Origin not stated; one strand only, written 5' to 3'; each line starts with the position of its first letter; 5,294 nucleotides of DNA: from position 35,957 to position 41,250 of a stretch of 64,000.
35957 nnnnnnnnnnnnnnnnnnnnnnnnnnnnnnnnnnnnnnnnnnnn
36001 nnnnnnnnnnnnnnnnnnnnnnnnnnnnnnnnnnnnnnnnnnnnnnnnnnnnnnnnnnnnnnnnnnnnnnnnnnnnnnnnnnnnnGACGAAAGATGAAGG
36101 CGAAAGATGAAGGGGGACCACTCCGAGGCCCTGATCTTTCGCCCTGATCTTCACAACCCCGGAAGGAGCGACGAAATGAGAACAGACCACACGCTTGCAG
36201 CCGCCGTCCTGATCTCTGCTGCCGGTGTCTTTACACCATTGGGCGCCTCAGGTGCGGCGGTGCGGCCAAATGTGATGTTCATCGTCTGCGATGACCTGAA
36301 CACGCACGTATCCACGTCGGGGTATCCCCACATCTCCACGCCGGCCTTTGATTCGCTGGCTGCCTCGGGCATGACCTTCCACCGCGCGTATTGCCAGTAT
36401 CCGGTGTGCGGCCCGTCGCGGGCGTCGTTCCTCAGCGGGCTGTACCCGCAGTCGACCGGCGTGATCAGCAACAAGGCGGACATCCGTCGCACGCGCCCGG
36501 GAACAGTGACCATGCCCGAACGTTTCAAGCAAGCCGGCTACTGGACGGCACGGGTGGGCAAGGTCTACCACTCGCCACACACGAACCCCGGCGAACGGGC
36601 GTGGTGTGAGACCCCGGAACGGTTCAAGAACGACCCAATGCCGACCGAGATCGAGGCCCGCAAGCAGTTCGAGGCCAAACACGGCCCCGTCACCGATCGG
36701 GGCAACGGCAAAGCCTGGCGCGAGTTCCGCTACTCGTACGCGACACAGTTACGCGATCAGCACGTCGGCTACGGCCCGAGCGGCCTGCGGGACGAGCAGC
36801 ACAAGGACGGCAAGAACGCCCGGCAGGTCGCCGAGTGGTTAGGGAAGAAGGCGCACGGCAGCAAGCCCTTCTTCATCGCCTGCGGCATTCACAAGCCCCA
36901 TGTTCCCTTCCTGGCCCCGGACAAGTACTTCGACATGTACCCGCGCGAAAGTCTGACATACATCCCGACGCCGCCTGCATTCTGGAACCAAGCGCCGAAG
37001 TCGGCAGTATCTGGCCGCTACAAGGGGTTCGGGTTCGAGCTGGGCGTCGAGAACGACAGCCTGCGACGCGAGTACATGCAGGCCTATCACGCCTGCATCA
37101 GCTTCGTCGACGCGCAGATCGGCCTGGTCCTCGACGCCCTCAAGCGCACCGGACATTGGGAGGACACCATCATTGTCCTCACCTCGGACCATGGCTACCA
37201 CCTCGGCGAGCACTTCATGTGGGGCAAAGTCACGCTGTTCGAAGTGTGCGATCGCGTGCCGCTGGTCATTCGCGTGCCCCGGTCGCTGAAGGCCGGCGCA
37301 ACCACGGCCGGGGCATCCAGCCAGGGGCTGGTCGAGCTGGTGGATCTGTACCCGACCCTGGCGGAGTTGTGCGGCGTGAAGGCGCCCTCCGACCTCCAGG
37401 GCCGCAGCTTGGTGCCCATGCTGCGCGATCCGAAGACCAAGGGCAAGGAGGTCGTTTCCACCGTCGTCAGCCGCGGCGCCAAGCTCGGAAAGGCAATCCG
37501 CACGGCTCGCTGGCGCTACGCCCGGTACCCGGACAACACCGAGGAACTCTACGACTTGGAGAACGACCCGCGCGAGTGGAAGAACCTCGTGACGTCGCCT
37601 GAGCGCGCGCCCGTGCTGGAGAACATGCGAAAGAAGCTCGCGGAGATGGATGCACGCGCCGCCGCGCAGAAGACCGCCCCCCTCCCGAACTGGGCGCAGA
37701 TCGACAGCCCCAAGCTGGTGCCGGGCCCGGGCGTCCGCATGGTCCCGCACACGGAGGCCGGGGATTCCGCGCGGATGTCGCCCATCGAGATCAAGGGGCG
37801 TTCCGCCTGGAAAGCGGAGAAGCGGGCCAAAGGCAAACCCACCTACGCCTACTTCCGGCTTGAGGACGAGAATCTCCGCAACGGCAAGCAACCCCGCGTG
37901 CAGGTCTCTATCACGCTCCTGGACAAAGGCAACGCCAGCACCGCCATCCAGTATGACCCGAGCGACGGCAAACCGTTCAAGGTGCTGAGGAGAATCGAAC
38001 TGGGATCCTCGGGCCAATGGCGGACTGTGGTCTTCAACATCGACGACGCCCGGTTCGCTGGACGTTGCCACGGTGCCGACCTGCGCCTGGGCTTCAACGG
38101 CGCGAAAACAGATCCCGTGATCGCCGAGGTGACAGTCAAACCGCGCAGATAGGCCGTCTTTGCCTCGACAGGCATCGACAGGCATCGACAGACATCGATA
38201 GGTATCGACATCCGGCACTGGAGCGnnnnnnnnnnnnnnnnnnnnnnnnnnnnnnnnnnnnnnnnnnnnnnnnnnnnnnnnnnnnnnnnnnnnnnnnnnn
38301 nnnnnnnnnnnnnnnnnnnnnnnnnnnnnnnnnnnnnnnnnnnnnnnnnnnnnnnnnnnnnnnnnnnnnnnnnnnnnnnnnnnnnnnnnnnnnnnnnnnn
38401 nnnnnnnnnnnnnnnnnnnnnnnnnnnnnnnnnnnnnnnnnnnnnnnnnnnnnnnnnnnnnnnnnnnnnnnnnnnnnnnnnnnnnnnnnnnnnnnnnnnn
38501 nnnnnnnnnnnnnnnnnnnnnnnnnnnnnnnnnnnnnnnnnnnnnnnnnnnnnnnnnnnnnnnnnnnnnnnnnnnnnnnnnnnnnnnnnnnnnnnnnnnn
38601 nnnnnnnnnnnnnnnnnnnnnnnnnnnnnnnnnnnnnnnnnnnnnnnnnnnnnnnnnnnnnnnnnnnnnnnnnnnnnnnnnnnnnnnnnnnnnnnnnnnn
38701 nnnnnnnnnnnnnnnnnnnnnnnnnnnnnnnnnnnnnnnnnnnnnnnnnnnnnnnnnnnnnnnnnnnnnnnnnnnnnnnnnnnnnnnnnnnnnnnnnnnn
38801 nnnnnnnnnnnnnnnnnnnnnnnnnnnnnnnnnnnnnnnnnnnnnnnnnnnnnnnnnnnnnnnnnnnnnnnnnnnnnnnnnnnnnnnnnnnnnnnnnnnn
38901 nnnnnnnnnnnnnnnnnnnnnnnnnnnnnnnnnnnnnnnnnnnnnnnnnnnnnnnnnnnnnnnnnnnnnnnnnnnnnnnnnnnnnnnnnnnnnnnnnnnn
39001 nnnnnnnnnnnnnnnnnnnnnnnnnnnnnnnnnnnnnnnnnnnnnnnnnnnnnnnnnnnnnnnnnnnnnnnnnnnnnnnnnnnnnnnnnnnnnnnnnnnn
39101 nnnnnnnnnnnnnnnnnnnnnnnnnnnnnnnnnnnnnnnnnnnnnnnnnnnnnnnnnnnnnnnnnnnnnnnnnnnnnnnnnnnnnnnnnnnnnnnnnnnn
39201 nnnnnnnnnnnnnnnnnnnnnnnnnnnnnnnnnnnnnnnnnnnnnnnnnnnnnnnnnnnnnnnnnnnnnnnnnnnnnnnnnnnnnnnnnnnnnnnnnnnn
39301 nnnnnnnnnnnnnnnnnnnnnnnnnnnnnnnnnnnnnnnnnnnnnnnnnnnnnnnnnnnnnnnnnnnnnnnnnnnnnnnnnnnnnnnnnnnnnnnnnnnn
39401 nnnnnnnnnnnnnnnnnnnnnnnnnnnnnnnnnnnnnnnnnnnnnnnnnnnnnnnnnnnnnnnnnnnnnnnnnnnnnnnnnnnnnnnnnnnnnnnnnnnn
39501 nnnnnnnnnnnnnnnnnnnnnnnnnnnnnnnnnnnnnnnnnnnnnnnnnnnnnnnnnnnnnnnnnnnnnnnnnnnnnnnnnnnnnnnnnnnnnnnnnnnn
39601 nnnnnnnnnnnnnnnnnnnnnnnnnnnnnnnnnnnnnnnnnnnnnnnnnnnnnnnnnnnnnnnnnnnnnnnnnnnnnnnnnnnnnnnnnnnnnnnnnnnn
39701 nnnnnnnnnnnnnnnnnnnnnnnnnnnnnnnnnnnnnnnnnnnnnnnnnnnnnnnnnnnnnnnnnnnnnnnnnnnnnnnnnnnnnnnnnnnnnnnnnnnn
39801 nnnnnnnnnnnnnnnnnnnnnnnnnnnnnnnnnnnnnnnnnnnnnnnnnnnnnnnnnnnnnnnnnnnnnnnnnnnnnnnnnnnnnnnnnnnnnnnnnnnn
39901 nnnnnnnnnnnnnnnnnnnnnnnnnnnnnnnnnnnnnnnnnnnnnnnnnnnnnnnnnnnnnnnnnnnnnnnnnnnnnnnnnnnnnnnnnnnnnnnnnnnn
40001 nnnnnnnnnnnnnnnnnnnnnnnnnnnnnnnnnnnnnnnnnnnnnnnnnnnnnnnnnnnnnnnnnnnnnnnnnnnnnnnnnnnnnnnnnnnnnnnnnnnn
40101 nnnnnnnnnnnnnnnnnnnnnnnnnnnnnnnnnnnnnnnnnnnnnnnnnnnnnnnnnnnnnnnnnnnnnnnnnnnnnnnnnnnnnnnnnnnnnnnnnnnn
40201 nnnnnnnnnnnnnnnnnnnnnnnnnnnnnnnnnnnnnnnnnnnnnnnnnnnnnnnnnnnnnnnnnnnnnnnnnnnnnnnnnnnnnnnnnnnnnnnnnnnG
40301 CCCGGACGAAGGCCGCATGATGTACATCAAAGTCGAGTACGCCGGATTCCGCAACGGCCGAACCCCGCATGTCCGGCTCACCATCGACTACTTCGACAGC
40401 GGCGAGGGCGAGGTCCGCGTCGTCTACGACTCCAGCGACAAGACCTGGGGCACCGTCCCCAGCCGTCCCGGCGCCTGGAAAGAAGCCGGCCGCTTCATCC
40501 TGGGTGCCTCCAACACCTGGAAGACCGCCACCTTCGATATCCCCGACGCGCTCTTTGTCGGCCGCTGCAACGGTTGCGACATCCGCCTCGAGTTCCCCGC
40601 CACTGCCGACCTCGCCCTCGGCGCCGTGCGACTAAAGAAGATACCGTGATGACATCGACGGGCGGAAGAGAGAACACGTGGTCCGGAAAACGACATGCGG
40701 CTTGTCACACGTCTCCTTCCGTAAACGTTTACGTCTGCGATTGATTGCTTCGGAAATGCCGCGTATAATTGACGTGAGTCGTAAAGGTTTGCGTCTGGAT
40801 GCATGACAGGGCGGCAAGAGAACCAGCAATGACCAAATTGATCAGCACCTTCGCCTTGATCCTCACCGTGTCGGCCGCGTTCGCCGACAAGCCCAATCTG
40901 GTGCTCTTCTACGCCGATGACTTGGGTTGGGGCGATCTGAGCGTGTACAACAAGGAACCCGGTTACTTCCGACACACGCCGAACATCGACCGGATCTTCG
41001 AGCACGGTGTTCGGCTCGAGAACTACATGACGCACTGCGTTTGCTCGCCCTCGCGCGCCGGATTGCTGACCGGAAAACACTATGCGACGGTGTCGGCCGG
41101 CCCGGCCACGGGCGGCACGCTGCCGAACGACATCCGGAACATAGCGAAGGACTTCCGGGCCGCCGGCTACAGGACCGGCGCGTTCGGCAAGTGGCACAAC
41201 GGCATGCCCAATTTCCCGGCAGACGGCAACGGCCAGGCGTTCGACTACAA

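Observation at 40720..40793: Near-consensus promoter bracketed by two LacI-type palindromes 60 bp apart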

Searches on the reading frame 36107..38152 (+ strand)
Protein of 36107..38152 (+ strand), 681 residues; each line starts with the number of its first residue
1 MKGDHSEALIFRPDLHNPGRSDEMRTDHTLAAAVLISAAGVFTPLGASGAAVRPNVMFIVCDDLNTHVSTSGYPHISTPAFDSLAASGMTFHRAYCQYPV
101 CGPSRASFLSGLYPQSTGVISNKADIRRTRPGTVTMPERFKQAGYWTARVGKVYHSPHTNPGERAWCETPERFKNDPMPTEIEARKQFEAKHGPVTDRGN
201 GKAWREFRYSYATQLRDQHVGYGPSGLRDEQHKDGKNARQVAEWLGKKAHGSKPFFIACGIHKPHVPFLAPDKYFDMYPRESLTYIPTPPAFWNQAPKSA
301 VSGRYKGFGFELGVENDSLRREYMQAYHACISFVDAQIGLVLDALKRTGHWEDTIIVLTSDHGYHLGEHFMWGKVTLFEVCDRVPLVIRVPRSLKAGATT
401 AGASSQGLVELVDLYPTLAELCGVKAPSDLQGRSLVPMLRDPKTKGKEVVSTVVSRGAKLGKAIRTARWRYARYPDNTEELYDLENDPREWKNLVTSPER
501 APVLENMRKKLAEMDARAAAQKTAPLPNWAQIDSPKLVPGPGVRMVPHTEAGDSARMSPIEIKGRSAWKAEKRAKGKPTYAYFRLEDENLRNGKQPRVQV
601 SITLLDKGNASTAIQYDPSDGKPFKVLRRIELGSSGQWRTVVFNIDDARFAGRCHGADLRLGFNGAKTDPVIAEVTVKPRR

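Call 7: search_protein_families(library=pfam, proteins=[window:36107-38152:+])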
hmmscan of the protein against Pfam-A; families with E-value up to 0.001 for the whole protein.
window:36107-38152:+ (681 aa): 3 families
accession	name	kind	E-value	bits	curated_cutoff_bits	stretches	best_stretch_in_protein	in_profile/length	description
PF00884.28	Sulfatase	-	1.2e-46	159.9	25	1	54-424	1-301/301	Sulfatase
PF16347.10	SGSH_C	-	4.2e-21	76.1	29.3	1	367-515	1-152/154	N-sulphoglucosamine sulphohydrolase, C-terminal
PF01663.27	Phosphodiest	-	1.1e-09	38.8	23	0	77-125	19-68/342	Type I phosphodiesterase / nucleotide pyrophosphatase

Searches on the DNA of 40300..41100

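Call 48: search_rna_families(source=window, start=40300, end=41100, threshold=evalue, max_evalue=1)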
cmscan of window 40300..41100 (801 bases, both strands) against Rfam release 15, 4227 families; matches with E-value up to 1: 0.
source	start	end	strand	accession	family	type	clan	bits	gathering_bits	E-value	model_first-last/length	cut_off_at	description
